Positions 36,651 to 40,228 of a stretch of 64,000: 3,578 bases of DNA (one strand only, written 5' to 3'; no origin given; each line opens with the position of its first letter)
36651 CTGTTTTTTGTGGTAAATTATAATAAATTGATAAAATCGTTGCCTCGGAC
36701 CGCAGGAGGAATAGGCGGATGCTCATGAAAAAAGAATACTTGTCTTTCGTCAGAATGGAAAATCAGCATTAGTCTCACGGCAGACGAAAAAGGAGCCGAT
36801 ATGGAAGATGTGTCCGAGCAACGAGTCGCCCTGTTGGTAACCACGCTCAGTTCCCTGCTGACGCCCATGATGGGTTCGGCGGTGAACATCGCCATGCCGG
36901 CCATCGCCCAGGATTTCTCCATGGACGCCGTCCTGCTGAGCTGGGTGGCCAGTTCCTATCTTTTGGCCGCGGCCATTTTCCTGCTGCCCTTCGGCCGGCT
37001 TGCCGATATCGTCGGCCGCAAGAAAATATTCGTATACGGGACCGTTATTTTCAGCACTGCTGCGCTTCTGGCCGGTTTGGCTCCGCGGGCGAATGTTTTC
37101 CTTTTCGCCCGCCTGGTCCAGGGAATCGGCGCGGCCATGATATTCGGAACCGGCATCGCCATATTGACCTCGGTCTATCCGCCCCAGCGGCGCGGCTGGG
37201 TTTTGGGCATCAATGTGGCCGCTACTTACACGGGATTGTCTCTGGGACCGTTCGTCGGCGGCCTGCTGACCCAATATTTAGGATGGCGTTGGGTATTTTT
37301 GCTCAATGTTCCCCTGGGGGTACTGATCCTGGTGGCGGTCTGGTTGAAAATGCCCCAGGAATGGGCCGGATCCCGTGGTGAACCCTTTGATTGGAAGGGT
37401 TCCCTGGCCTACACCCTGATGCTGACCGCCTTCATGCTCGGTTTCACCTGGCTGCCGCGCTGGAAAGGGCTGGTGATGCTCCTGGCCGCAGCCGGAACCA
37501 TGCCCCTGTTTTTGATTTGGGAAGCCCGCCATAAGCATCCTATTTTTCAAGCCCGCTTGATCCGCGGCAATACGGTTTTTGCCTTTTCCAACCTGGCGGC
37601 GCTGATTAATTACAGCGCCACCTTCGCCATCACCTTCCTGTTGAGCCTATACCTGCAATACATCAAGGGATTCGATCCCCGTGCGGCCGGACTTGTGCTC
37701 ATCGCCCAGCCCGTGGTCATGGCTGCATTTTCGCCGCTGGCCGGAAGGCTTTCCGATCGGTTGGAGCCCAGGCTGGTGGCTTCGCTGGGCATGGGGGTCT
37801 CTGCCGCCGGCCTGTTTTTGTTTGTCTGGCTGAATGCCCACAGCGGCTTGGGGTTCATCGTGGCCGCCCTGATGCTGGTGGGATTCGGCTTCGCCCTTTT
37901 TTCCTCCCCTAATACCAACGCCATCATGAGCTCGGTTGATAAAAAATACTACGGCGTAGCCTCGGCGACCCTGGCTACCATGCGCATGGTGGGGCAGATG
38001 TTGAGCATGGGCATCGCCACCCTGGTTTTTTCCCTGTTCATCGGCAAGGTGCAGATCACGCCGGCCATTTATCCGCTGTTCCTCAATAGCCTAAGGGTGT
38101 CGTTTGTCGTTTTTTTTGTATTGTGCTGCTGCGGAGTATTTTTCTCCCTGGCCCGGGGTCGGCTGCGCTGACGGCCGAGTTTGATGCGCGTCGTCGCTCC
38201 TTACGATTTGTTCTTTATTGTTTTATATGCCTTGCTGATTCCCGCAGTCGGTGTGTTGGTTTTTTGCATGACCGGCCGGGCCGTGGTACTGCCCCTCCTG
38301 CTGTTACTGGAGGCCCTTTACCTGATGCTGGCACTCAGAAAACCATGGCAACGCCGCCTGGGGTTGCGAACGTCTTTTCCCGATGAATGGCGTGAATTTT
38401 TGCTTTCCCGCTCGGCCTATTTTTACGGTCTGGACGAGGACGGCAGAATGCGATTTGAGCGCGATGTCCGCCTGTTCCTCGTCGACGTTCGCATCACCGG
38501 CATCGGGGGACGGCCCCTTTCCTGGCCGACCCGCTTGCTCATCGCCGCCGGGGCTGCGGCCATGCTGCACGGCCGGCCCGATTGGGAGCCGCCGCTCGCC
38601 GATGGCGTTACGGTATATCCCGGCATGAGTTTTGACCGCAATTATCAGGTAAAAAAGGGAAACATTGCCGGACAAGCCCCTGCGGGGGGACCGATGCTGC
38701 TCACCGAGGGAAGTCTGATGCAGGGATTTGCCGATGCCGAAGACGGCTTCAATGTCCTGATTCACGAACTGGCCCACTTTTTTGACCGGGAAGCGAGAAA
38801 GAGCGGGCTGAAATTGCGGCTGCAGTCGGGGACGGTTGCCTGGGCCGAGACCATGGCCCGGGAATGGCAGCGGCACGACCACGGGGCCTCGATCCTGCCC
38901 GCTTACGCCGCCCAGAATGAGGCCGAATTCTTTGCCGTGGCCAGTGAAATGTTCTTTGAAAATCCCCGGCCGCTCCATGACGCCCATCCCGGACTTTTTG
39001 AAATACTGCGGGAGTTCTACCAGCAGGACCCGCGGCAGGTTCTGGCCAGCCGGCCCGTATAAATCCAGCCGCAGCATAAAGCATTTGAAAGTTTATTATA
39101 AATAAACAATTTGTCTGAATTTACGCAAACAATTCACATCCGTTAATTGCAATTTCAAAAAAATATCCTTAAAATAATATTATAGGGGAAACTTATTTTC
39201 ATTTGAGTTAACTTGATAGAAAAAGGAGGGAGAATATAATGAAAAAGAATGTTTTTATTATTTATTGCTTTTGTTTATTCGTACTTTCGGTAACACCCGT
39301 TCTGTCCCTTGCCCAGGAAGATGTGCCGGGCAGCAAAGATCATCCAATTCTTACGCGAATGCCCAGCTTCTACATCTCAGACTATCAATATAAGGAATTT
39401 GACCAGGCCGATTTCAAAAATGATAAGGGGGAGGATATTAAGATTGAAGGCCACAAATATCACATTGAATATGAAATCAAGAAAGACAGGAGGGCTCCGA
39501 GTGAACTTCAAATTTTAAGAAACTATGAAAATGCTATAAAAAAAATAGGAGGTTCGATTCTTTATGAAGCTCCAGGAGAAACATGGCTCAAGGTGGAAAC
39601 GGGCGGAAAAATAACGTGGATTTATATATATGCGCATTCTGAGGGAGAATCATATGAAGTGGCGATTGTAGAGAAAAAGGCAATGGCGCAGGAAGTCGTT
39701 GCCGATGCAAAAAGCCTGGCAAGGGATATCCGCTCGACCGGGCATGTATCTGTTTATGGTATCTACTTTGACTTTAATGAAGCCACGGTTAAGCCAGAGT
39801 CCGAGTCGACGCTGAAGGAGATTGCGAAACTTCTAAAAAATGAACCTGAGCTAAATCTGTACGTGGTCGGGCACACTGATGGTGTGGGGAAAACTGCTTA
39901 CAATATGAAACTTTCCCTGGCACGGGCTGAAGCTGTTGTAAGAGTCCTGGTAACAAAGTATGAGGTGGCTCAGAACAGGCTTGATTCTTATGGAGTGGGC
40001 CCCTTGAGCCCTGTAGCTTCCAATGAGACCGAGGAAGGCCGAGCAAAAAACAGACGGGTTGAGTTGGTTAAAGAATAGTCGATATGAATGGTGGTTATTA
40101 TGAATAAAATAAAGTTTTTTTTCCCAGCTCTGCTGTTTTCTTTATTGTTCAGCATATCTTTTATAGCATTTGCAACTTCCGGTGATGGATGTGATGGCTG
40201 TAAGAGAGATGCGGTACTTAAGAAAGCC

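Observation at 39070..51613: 12.5-kb block of eleven co-directional exported/membrane proteins, mostly unrecognisable; a candidate novel envelope/surface module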

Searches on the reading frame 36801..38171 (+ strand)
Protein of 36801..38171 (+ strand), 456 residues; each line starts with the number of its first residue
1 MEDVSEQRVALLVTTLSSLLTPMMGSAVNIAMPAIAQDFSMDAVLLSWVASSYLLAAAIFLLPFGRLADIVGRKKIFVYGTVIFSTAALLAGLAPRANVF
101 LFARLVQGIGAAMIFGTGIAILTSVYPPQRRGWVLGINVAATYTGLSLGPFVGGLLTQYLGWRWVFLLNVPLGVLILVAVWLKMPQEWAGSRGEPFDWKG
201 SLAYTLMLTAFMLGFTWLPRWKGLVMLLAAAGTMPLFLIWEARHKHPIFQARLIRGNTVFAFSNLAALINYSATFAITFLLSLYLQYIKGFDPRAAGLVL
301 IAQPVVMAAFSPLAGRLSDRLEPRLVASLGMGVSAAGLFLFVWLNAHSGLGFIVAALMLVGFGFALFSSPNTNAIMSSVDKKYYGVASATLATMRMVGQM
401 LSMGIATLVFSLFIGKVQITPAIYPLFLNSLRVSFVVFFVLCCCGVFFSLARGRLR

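Call 5: search_protein_families(library=pfam, max_evalue=0.01, proteins=[window:36801-38171:+])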
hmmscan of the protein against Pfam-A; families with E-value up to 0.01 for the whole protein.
window:36801-38171:+ (456 aa): 3 families
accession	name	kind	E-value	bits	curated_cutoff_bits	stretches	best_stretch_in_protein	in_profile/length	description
PF07690.21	MFS_1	-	4.6e-54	184.1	33.4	2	16-226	3-232/347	Major Facilitator Superfamily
PF00083.30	Sugar_tr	-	9.4e-11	41.7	22.3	1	42-181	44-189/452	Sugar (and other) transporter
PF13347.12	MFS_2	-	0.00044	19.4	27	1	265-452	231-422/427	MFS/sugar transport protein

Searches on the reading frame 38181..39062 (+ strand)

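Call 5: search_protein_families(library=pfam, max_evalue=0.01, proteins=[window:38181-39062:+])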
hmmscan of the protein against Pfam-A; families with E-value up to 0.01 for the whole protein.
window:38181-39062:+ (293 aa): 2 families
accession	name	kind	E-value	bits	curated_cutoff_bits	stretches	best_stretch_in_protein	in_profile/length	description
PF06167.18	Peptidase_M90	-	1.4e-45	156.3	26.2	1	56-281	4-243/243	Glucose-regulated metallo-peptidase M90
PF07737.17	ATLF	-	0.00098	19.3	27.4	1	190-262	111-173/193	Anthrax toxin lethal factor, N- and C-terminal domain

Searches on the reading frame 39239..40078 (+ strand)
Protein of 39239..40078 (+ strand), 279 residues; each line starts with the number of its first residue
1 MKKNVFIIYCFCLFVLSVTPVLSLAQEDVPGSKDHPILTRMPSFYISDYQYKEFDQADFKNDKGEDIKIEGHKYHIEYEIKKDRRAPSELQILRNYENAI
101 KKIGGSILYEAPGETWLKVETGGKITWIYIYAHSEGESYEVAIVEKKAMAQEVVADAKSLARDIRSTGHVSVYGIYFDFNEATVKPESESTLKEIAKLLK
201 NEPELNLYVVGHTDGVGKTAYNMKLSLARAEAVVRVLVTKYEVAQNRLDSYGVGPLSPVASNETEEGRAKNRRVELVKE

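Call 4: search_protein_families(library=pfam, max_evalue=0.01, proteins=[window:39239-40078:+])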
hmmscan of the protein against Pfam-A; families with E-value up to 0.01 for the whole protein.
window:39239-40078:+ (279 aa): 2 families
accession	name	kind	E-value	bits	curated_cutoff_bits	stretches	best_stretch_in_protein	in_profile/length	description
PF00691.25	OmpA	-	4.2e-23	82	27.2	1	176-272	1-98/98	OmpA family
PF05359.17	DUF748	-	0.00042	18.9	50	1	175-214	881-920/1037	Domain of Unknown Function (DUF748)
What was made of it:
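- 39239..40078 (+): G1: exported protein with a C-terminal OmpA-type peptidoglycan-binding domain. Pfam OmpA 4e-23 (call 4).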

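Call 9: search_protein_families(library=ncbifam, max_evalue=0.01, proteins=[window:39239-40078:+])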
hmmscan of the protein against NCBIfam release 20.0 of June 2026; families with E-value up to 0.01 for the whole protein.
window:39239-40078:+ (279 aa): 37 families (the best 25 are shown)
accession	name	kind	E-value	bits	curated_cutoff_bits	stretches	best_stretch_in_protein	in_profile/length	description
NF053611.1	YiaD_Gzip_OmpA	equivalog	8.2e-34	117.1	175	1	174-276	103-204/206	YiaD family glycine zipper/OmpA-like lipoprotein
NF053612.1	anchor_PA1041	equivalog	8.8e-28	97.8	250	1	175-276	133-233/236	PA1041 family peptidoglycan-binding anchor lipoprotein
NF045787.1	OmpABordt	equivalog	7.4e-26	91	200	1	173-276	85-187/194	outer membrane protein OmpA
NF053585.1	OMP_LP_YfiB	equivalog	5.3e-25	88.2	128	1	175-277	58-159/163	outer membrane lipoprotein YfiB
NF007804.1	PRK10510.1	equivalog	6.2e-24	84.6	307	1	175-276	114-214/219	OmpA family lipoprotein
NF053613.1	OMP_toxin_LptF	equivalog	3.9e-22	79.2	400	1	168-276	135-243/256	lipotoxin F family OmpA-related lipoprotein LptF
NF045788.1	Omp38Acinit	equivalog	1.5e-21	76.8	500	1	140-274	213-342/354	outer membrane protein Omp38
TIGR03350.1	type_VI_ompA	equivalog_domain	1.6e-20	73.4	139.8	1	177-276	34-135/137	type VI secretion system protein TssL, long form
NF005831.1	PRK07734.1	equivalog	5.4e-19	69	301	1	174-276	140-246/250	flagellar motor protein MotB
TIGR02802.1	Pal_lipo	equivalog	9.8e-19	67.4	125.35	1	175-277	2-103/104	peptidoglycan-associated lipoprotein Pal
NF006541.1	PRK09038.1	equivalog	1.9e-18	67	283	1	175-277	143-247/253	flagellar motor protein MotD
NF052230.1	T9SS_PorE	exception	5.2e-18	64.7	600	1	170-258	512-599/648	PorE family type IX secretion system protein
NF053607.1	CHU_0125_OmpA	equivalog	2.7e-17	62.5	620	1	150-275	508-633/639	CHU_0125 family OmpA-like outer membrane integrity protein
NF033763.1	exchanger_TraB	exception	3.1e-17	61.7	700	1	175-276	394-495/522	outer membrane exchange protein TraB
NF007424.1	PRK09967.1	equivalog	3.2e-17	63.1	155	1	174-277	53-156/160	OmpA family protein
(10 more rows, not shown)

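Call 70: search_protein_families(library=padloc, max_evalue=0.001, proteins=[window:39239-40078:+])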
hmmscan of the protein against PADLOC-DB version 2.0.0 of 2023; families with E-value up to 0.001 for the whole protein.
window:39239-40078:+ (279 aa): 5 families
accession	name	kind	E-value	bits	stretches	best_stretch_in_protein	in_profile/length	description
PDLC00609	ZorB1|ZorB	-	7.2e-12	43.3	1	166-276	85-212/232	MotB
PDLC00651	ZorB3|ZorB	-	1e-11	42.8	1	165-276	80-200/215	MotB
PDLC00612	ZorB1|ZorB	-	2.7e-09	35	1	207-276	187-264/293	MotB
PDLC00611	ZorB1|ZorB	-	4.9e-05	21.1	1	177-250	98-179/240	MotB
PDLC00610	ZorB1|ZorB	-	4.9e-05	21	0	207-276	150-232/254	MotB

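Call 71: search_protein_families(library=phrogs, max_evalue=0.001, proteins=[window:39239-40078:+])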
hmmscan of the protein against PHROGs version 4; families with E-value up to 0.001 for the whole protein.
window:39239-40078:+ (279 aa): 5 families
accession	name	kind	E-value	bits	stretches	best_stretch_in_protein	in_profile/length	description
phrog_7897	-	unknown function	1e-28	101.6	1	174-277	217-320/327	-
phrog_15381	-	unknown function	7e-10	40.1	1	177-276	14-113/154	-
phrog_25518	-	unknown function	3.4e-08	33.8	1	175-276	415-520/526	-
phrog_21158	-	unknown function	5.9e-07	30.2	1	175-277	159-263/308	-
phrog_7537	-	unknown function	5.6e-06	26.9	1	175-248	150-223/259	-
